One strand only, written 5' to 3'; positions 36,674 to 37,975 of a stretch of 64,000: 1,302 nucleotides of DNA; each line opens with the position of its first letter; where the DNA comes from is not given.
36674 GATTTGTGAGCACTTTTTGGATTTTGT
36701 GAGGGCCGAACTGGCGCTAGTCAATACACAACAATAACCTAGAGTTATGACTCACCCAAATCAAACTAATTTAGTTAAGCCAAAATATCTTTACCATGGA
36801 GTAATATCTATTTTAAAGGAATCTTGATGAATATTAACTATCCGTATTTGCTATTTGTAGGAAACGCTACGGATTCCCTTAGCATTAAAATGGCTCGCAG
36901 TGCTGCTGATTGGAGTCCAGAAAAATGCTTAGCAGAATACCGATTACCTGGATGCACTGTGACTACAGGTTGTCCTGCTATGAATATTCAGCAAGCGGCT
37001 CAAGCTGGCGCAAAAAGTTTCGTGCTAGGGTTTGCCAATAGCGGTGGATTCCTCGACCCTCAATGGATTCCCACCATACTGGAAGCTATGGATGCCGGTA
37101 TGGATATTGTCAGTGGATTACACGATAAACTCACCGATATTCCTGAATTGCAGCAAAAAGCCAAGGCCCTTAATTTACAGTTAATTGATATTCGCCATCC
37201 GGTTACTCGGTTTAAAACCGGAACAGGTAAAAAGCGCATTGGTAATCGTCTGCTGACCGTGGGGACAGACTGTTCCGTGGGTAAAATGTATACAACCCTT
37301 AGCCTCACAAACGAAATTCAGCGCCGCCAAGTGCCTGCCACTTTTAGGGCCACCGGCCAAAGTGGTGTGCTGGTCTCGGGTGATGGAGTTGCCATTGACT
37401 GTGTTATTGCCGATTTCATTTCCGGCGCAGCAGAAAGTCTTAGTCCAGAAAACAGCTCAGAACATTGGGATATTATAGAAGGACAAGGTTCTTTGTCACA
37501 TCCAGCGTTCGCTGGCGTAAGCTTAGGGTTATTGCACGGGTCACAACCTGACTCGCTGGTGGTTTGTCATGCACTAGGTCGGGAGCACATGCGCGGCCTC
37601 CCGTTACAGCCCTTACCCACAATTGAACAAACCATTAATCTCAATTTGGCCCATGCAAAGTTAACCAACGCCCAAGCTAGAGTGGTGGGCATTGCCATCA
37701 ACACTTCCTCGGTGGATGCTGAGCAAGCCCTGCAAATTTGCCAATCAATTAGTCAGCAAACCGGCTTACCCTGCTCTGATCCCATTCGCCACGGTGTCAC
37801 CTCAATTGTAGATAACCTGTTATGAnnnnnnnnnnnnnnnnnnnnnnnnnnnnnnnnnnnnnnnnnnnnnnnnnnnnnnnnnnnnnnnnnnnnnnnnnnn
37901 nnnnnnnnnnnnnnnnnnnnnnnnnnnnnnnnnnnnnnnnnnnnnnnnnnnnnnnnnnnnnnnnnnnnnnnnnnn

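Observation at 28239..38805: D-glutamate/D-peptide utilisation locus: TonB receptor, two exported hydrolases, LysR and dgcNA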

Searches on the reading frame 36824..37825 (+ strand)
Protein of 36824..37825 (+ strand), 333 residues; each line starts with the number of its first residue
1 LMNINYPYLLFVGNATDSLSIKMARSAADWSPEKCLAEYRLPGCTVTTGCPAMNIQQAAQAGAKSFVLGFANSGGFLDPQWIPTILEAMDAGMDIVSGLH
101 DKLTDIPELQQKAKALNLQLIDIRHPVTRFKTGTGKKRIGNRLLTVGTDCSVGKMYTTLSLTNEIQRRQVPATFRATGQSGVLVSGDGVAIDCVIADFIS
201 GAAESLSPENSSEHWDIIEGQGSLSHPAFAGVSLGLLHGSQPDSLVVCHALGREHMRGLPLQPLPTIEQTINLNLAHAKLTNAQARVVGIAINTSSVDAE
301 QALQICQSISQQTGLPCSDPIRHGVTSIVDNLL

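Call 3: search_protein_families(library=pfam, proteins=[window:36824-37825:+])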
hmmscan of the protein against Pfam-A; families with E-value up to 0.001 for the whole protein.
window:36824-37825:+ (333 aa): 2 families
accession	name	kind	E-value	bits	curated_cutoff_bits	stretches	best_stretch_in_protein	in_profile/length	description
PF07755.17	DUF1611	-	7.4e-72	241.4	25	1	132-329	2-201/201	Domain of unknown function (DUF1611_C) P-loop domain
PF17396.8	DUF1611_N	-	3.5e-24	85.4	22.6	1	42-126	4-95/95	Domain of unknown function (DUF1611_N) Rossmann-like domain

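Call 4: search_protein_families(library=ncbifam, proteins=[window:36824-37825:+])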
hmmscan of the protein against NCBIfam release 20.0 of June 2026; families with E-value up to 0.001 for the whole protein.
window:36824-37825:+ (333 aa): 1 family
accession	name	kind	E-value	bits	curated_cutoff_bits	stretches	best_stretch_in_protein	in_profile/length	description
NF041892.1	DgcN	equivalog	8.3e-148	491.7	480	1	7-332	1-326/326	N-acetyltransferase DgcN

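Call 23: find_homologous_proteins(query=window:36827-37825:+)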
Query window:36827-37825:+ (332 aa): 7998 proteins with E <= 0.001 among 8000 candidates; the best 120 are listed.
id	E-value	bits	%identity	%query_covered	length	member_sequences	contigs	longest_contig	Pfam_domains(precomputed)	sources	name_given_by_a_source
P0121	3.4e-219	745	100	100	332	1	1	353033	PF07755.18,PF17396.9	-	-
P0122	1.1e-193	661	88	100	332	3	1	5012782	PF07755.18,PF17396.9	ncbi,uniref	ncbi:N-acetyltransferase DgcN [Alteromonas sp. M12]|uniref:N-acetyltransferase DgcN n=1 Tax=Alteromo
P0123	4.0e-190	649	86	100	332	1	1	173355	PF07755.18,PF17396.9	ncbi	ncbi:N-acetyltransferase DgcN [Aliiglaciecola aliphaticivorans]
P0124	9.2e-185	631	83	100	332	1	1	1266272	PF07755.18,PF17396.9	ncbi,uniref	ncbi:N-acetyltransferase DgcN [Paraglaciecola sp. 2405UD69-4]|uniref:N-acetyltransferase DgcN n=1 Ta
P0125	2.5e-168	577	77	100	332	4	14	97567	PF07755.18,PF17396.9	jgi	jgi:uncharacterized NAD-dependent epimerase/dehydratase family protein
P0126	1.7e-167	575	75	100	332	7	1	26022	PF07755.18,PF17396.9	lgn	-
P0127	2.0e-164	565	76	100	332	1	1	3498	PF07755.18,PF17396.9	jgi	jgi:uncharacterized NAD-dependent epimerase/dehydratase family protein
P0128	3.6e-164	564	74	100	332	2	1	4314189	PF07755.18,PF17396.9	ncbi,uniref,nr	ncbi:DUF1611 domain-containing protein [Alteromonas pelagimontana]|uniref:DUF1611 domain-containing 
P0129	1.3e-162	559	74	100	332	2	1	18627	PF07755.18,PF17396.9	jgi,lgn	jgi:uncharacterized NAD-dependent epimerase/dehydratase family protein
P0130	2.3e-162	558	76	100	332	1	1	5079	PF07755.18,PF17396.9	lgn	-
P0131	1.3e-160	552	74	100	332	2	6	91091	PF07755.18,PF17396.9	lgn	-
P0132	4.9e-159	547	71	100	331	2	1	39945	PF07755.18,PF17396.9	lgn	-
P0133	2.0e-154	532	70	100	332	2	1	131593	PF07755.18,PF17396.9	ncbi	-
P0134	2.3e-154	532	70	100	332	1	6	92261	PF07755.18,PF17396.9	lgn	-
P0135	5.4e-154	530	70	98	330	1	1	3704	PF07755.18,PF17396.9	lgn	-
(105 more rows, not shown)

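Call 25: find_related_loci(query=A1, collection=genome_contigs, flank=10000)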
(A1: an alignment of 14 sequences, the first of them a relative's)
Query A1 (332 aa) in genome_contigs; peptide patterns used: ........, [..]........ (x = any residue, [..] = any of these).
600 stretches matched a pattern (row limit reached: there are more); 597 encode a relative of the query (tblastn E <= 1e-3); the best 80 are kept; 80 distinct loci.
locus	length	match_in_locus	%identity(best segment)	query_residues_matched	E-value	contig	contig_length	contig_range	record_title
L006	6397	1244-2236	67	1-331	4e-161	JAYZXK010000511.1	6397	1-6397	MAG: Pseudomonadota bacterium isolate XB_MAG586 DB_MAG586_0511, whole genome shotgun sequence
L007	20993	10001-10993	66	1-331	2e-153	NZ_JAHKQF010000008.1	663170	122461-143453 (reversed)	Alteromonas sp. C1M14 C1M14_C1M14_contig_8, whole genome shotgun sequence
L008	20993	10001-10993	68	1-331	3e-153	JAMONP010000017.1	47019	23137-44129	MAG: Desulfuromonadales bacterium isolate 4281-140_metabat2_scaf2bin.052 4281-140_scaffold_165_c1, whole genome shotgun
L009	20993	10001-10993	65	1-331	2e-150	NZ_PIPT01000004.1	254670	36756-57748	Pseudidiomarina aquimaris strain SW15 contig4, whole genome shotgun sequence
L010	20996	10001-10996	67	1-332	2e-150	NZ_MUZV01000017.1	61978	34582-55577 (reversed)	Cognaticolwellia aestuarii strain KCTC 12480 contig17, whole genome shotgun sequence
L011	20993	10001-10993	63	1-331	4e-150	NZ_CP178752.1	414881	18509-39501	Pseudidiomarina sp. YC-516-91 plasmid unnamed1, complete sequence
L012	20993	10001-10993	64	1-331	4e-148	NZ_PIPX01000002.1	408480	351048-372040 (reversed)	Pseudidiomarina homiensis strain PO-M2 contig2, whole genome shotgun sequence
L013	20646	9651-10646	66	1-332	4e-148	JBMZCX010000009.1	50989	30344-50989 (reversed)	MAG: Thalassotalea sp. isolate ME_XS_2203_1_bin_6 ME_XS_2203_1_bin_6_8, whole genome shotgun sequence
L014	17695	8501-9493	63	1-331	1e-141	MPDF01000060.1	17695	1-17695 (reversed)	MAG: Gammaproteobacteria bacterium MedPE Gammaproteobacteria-MedPE-C60, whole genome shotgun sequence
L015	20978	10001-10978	63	6-331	3e-141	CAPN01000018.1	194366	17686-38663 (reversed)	Pseudoalteromonas luteoviolacea B = ATCC 29581 WGS project CAPN00000000 data, contig 2, whole genome shotgun sequence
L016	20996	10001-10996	61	1-332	2e-140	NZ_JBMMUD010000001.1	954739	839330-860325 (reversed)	Pseudoalteromonas sp. SS15 contig1, whole genome shotgun sequence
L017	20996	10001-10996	61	1-332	4e-140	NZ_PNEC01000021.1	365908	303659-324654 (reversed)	Pseudoalteromonas phenolica strain S1093 S1093_S13_L001_R1_001__paired__contig_21, whole genome shotgun sequence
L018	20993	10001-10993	59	1-331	2e-138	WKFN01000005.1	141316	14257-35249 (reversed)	MAG: Alteromonadaceae bacterium isolate MAG12 k99_142491, whole genome shotgun sequence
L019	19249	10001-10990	55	2-331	6e-125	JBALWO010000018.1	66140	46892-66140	MAG: Pseudomonas marincola isolate 7NakV-03 NODE_112_length_66140_cov_10.154816, whole genome shotgun sequence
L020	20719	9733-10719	54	3-331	3e-123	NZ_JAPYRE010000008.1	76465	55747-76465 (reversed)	MAG: Henriciella sp. isolate PW3.maxbin2.244 PW3_480_length_76465_cov_19.227784, whole genome shotgun sequence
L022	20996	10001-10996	52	1-332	1e-120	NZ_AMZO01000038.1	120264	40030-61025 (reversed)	Photobacterium marinum strain AK15 contig38, whole genome shotgun sequence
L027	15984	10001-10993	52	1-331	3e-119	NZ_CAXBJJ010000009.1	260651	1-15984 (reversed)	MAG: uncultured Thalassospira sp. isolate ERR2762162_binner123_Refined_19 ERZ3421795.42, whole genome shotgun sequence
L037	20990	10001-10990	52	3-332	8e-118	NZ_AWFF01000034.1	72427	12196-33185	Hyphomonas beringensis strain 25B14_1 contig21, whole genome shotgun sequence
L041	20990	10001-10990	52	3-332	1e-117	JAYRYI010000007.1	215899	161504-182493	MAG: Caulobacter sp. isolate EBPR_s431bin.1 NODE_84_length_215899_cov_50.004060, whole genome shotgun sequence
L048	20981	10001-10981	53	1-327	8e-117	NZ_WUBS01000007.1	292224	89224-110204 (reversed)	Acerihabitans arboris strain SAP-6 contig7, whole genome shotgun sequence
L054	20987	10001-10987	55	4-332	6e-116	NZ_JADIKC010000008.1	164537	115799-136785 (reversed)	Dyella kyungheensis strain THG-B117 scaffold8_size164537, whole genome shotgun sequence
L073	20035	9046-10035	54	3-332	2e-113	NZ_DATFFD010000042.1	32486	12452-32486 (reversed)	MAG: Sphingopyxis sp. isolate SMAG_U8625 k141_1220712, whole genome shotgun sequence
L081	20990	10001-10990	55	3-332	5e-113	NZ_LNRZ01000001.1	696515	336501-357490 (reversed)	Sphingopyxis sp. H050 H050_contig000001, whole genome shotgun sequence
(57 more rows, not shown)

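Call 28: search_protein_families(library=pfam, proteins=[L010:3139-4323:-, L010:7740-8954:+, L016:2973-4100:-, L014:1172-2374:-, L037:12039-13664:+, L037:13752-15047:+, L037:15205-16806:+, L037:16908-18470:+, L041:15570-16673:+, L041:6597-7595:+])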
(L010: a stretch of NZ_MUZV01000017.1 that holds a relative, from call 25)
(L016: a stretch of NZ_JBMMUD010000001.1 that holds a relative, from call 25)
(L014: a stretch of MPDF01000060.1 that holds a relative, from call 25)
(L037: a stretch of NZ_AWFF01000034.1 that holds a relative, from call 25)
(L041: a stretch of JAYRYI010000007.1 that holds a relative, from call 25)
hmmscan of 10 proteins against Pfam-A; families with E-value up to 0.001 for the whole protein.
L010:3139-4323:- (394 aa): 4 families
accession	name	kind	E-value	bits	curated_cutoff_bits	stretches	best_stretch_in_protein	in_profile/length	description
PF00246.29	Peptidase_M14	-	5.6e-17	62.7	21.6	1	154-363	3-263/286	Zinc carboxypeptidase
PF24827.1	AstE_AspA_cat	-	1.9e-05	24.8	25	1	192-366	5-172/192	Succinylglutamate desuccinylase/Aspartoacylase catalytic domain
PF18027.6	Pepdidase_M14_N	-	2.3e-05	24.9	23.2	1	58-142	17-105/107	Cytosolic carboxypeptidase N-terminal domain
PF10994.13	DUF2817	-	7.8e-05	22.8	23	1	216-271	75-128/341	Protein of unknown function (DUF2817)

L010:7740-8954:+ (404 aa): 1 family
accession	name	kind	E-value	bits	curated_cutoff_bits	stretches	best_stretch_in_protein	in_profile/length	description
PF03616.19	Glt_symporter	-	1e-126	423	26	1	3-369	1-368/368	Sodium/glutamate symporter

L016:2973-4100:- (375 aa): 2 families
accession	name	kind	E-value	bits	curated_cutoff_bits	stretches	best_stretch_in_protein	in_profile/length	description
PF00246.29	Peptidase_M14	-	1.8e-13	51.2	21.6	1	142-311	7-214/286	Zinc carboxypeptidase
PF24827.1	AstE_AspA_cat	-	2.2e-07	31.1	25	1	178-370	7-189/192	Succinylglutamate desuccinylase/Aspartoacylase catalytic domain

L014:1172-2374:- (400 aa): 3 families
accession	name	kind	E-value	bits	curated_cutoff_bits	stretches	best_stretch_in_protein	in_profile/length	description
PF00246.29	Peptidase_M14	-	4.2e-19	69.7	21.6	1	160-268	4-136/286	Zinc carboxypeptidase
PF24827.1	AstE_AspA_cat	-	2.5e-05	24.4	25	1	199-390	6-189/192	Succinylglutamate desuccinylase/Aspartoacylase catalytic domain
PF18027.6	Pepdidase_M14_N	-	8.4e-05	23.1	23.2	1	62-140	14-98/107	Cytosolic carboxypeptidase N-terminal domain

L037:12039-13664:+ (541 aa): 2 families
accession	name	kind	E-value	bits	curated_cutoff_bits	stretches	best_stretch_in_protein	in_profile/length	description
PF07969.17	Amidohydro_3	-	6.5e-17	62.6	29.7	2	407-515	357-470/472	Amidohydrolase family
PF01979.26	Amidohydro_1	-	4.1e-08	33.3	25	1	90-497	1-329/345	Amidohydrolase family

L037:13752-15047:+ (431 aa): 1 family
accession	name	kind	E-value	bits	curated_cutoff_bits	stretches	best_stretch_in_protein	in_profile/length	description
PF00375.23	SDF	-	1.3e-113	380.4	27.9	1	27-416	1-387/387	Sodium:dicarboxylate symporter family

L037:15205-16806:+ (533 aa): 3 families
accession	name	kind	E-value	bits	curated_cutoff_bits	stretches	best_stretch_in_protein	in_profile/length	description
PF00135.34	COesterase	-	2.1e-85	288.1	27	1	31-507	3-505/515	Carboxylesterase family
PF20434.5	BD-FAE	-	5.6e-08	33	26.8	0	187-224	69-106/215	BD-FAE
PF07859.19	Abhydrolase_3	-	3.2e-06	27.5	25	0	185-219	49-83/210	alpha/beta hydrolase fold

L037:16908-18470:+ (520 aa): 2 families
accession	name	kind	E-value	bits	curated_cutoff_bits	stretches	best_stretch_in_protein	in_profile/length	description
PF03972.19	MmgE_PrpD_N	-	1.4e-40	139.5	32.1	1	71-308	3-234/244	MmgE/PrpD N-terminal domain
PF19305.4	MmgE_PrpD_C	-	8.1e-19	68.5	32.1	1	339-504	1-171/173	MmgE/PrpD C-terminal domain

L041:15570-16673:+ (367 aa): 1 family
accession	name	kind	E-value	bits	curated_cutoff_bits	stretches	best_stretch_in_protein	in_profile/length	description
PF00375.23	SDF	-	3.4e-96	323.1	27.9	1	1-352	39-387/387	Sodium:dicarboxylate symporter family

L041:6597-7595:+ (332 aa): 0 families

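Call 31: search_protein_families(library=pfam, proteins=[L022:3725-4429:+, L027:14854-15723:-, L041:18551-20170:+, L027:14255-14857:-, L020:4092-5345:-, L027:2525-3367:-, L027:5764-6870:-, L027:12605-13483:+, L007:15217-18324:-, L019:7513-9243:+])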
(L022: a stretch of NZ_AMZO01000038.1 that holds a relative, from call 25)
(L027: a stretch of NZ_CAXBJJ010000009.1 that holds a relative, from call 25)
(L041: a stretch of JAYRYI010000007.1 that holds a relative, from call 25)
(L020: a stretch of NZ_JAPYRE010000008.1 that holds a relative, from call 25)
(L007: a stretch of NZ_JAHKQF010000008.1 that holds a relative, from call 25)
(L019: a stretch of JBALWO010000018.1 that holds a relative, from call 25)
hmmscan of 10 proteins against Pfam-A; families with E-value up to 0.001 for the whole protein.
L022:3725-4429:+ (234 aa): 3 families
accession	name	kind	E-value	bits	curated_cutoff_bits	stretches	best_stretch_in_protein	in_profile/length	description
PF00005.33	ABC_tran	-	1.1e-26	94.5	25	1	25-164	5-135/137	ABC transporter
PF02463.25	SMC_N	-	8.3e-05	22.6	40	0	105-208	110-209/220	RecF/RecN/SMC N terminal domain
PF13304.12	AAA_21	-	0.00031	21.3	27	0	38-55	6-23/304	AAA domain, putative AbiEii toxin, Type IV TA system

L027:14854-15723:- (289 aa): 1 family
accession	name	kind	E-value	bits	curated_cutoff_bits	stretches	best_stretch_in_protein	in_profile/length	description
PF05013.17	FGase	-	8.8e-74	248.8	28.9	1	25-255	2-219/219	N-formylglutamate amidohydrolase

L041:18551-20170:+ (539 aa): 1 family
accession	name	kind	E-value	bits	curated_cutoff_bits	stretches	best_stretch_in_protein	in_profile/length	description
PF01019.26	G_glu_transpept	-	6.5e-148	494.2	27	1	8-521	2-512/512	Gamma-glutamyltranspeptidase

L027:14255-14857:- (200 aa): 5 families
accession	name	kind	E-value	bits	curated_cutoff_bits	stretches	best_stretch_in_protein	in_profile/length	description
PF00583.31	Acetyltransf_1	-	1.2e-12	48.5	20.7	1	49-149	20-116/116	Acetyltransferase (GNAT) family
PF13420.13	Acetyltransf_4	-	3.6e-12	47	24.3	1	15-170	1-155/155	Acetyltransferase (GNAT) domain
PF13508.13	Acetyltransf_7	-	2.5e-07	31.4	27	1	65-150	5-83/84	Acetyltransferase (GNAT) domain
PF13302.13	Acetyltransf_3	-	1.7e-06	29.2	25.4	1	13-150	2-138/138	Acetyltransferase (GNAT) domain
PF13673.13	Acetyltransf_10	-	0.00049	20.5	23.6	1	60-156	28-114/128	Acetyltransferase (GNAT) domain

L020:4092-5345:- (417 aa): 1 family
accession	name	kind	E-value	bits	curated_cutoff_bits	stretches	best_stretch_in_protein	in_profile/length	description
PF00375.23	SDF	-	2.8e-115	385.9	27.9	1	13-402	1-387/387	Sodium:dicarboxylate symporter family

L027:2525-3367:- (280 aa): 1 family
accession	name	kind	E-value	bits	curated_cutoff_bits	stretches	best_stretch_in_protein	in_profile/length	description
PF00528.27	BPD_transp_1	-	4.8e-17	62.7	26.4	1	80-266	1-180/184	Binding-protein-dependent transport system inner membrane component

L027:5764-6870:- (368 aa): 4 families
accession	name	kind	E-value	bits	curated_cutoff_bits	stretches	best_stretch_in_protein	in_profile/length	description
PF13416.11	SBP_bac_8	-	9.9e-31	108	27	1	45-332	3-276/279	Bacterial extracellular solute-binding protein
PF01547.30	SBP_bac_1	-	5.3e-21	76.3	26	1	42-301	15-304/307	Bacterial extracellular solute-binding protein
PF13343.11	SBP_bac_6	-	4.8e-20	72.5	24.6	1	89-311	22-216/245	Bacterial extracellular solute-binding protein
PF13531.11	SBP_bac_11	-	2e-06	28.2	25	1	42-305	14-220/227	Bacterial extracellular solute-binding protein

L027:12605-13483:+ (292 aa): 1 family
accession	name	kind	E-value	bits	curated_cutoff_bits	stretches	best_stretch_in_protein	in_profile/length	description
PF00990.26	GGDEF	-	1.5e-32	113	23.8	1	106-256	2-158/161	Diguanylate cyclase, GGDEF domain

L007:15217-18324:- (1035 aa): 2 families
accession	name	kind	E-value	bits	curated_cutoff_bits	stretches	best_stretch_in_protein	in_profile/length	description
PF00873.25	ACR_tran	-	1.2e-299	996.9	28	1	4-1006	2-1020/1021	AcrB/AcrD/AcrF family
PF03176.21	MMPL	-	7e-15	55.2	20.5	2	822-1010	111-306/333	MMPL family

L019:7513-9243:+ (576 aa): 2 families
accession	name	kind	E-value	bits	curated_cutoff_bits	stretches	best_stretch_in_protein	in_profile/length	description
PF00563.25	EAL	-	2.3e-73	246.9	31.3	1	323-557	2-236/236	EAL domain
PF00990.26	GGDEF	-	3e-33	115.3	23.8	1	148-302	2-159/161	Diguanylate cyclase, GGDEF domain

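Call 55: search_solved_structures(query=L010:3139-4323:-, max_evalue=0.01)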
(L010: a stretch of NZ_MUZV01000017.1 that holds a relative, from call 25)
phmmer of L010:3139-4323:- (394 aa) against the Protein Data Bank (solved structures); distinct sequences matched with E-value up to 0.01: 8.
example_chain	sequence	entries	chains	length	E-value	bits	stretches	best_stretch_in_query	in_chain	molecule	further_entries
3l2n_A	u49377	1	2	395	4.6e-18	68.5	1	30-292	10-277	Peptidase M14, carboxypeptidase A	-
4a37_A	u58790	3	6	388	1.2e-13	54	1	36-293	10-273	METALLO-CARBOXYPEPTIDASE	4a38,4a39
3k2k_A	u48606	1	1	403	1.3e-10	44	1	99-293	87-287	putative carboxypeptidase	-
4b6z_A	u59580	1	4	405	1.7e-09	40.3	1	105-286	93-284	FAMILY M14 UNASSIGNED PEPTIDASE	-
8v3m_A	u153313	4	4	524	6.6e-08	35.1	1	194-263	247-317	Cytosolic carboxypeptidase-like protein 5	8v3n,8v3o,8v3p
8v3q_A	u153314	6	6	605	1e-07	34.5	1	194-262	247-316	Cytosolic carboxypeptidase-like protein 5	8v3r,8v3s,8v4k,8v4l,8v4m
4oko_A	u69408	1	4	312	0.0041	19.3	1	185-296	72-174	Rapid Encystment Phenotype Protein 34 KDa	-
5hxd_A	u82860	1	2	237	0.0079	18.4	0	170-274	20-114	Protein MpaA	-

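Call 76: search_protein_families(library=pfam, proteins=[L010:12771-14843:-, L073:16559-18946:-, L081:19921-20988:+, L054:12627-15761:+, L009:11280-11834:-, L009:12012-13049:+, L048:11049-12938:+])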
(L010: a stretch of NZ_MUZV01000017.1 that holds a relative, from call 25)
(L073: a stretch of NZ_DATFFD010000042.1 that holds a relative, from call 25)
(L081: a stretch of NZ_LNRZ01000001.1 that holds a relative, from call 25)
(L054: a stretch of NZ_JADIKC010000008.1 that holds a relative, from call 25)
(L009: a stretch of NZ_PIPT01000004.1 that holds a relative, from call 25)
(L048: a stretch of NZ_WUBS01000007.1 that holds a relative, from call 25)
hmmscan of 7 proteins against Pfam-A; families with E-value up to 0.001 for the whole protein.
L010:12771-14843:- (690 aa): 4 families
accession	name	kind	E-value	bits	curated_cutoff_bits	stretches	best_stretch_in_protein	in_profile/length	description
PF09587.15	PGA_cap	-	8.6e-54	183.1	27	1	112-364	2-255/255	Bacterial capsule synthesis protein PGA_cap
PF13620.12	CarboxypepD_reg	-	3.2e-08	34.3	32.3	1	27-84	1-64/82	Carboxypeptidase regulatory-like domain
PF13715.12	CarbopepD_reg_2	-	2.5e-06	27.9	32.2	1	29-81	2-57/88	CarboxypepD_reg-like domain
PF15976.11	CooC_C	-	0.0002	21.8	29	1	27-71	18-62/93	CS1-pili formation C-terminal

L073:16559-18946:- (795 aa): 1 family
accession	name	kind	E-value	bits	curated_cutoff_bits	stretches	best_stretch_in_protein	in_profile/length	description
PF01804.23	Penicil_amidase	-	8.3e-176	587.3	21.3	1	43-781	1-674/675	Penicillin amidase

L081:19921-20988:+ (356 aa): 1 family
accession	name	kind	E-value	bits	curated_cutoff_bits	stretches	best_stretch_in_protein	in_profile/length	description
PF07715.20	Plug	-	1.2e-17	64.8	23.9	1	114-229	4-107/107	TonB-dependent Receptor Plug Domain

L054:12627-15761:+ (1044 aa): 2 families
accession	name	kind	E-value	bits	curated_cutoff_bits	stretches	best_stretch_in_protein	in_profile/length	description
PF07715.20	Plug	-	5e-08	33.8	23.9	1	143-249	4-107/107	TonB-dependent Receptor Plug Domain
PF13620.12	CarboxypepD_reg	-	1.9e-05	25.4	32.3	1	54-117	10-80/82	Carboxypeptidase regulatory-like domain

L009:11280-11834:- (184 aa): 1 family
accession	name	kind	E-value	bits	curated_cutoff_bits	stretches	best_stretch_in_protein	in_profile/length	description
PF00929.31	RNase_T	-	2.5e-34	119.6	24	1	9-170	1-163/164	Exonuclease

L009:12012-13049:+ (345 aa): 8 families
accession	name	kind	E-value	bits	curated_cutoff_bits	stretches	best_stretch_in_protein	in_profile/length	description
PF03193.22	RsgA_GTPase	-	4.9e-58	196.2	30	1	91-269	1-174/174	RsgA GTPase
PF01926.29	MMR_HSR1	-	1.2e-05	25.8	21.9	1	205-264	3-58/113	50S ribosome-binding GTPase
PF00009.33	GTP_EFTU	-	2.9e-05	24.2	26.5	0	138-199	116-182/188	Elongation factor Tu GTP binding domain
PF02421.24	FeoB_N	-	6.3e-05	23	27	0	141-196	103-153/156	Ferrous iron transport protein B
PF20703.3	nSTAND1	-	9.9e-05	22.6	27.1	1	195-226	27-59/379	Novel STAND NTPase 1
PF13191.12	AAA_16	-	0.00039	21.4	32.6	0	203-232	26-56/167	AAA ATPase domain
PF00071.28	Ras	-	0.00075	19.5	21.6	0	142-196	103-153/162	Ras family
PF00005.33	ABC_tran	-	0.00078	20.5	25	0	200-235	10-45/137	ABC transporter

L048:11049-12938:+ (629 aa): 10 families
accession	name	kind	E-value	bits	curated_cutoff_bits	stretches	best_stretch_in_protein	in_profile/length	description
PF00005.33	ABC_tran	-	1.8e-62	210.4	25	2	350-502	1-136/137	ABC transporter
PF08352.17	oligo_HPY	-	5.6e-20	71.9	27.1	2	554-603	1-49/65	Oligopeptide/dipeptide transporter, C-terminal region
PF13304.12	AAA_21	-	1e-11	45.9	27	1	191-246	248-303/304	AAA domain, putative AbiEii toxin, Type IV TA system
PF02463.25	SMC_N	-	1e-11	45.1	40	2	58-257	25-212/220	RecF/RecN/SMC N terminal domain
PF20703.3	nSTAND1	-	2.3e-09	37.8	27.1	1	37-168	16-148/379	Novel STAND NTPase 1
PF13401.12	AAA_22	-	1.4e-08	35.5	27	1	363-531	8-121/130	AAA domain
PF13555.12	AAA_29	-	8.2e-06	25.9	27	0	50-85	15-50/61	P-loop containing region of AAA domain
PF13191.12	AAA_16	-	2.4e-05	25.4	32.6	0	361-522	25-161/167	AAA ATPase domain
PF03193.22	RsgA_GTPase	-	0.00043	20.6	30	0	348-382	95-128/174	RsgA GTPase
PF20720.3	nSTAND3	-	0.00063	19.9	27.2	0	361-382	18-39/155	Novel STAND NTPase 3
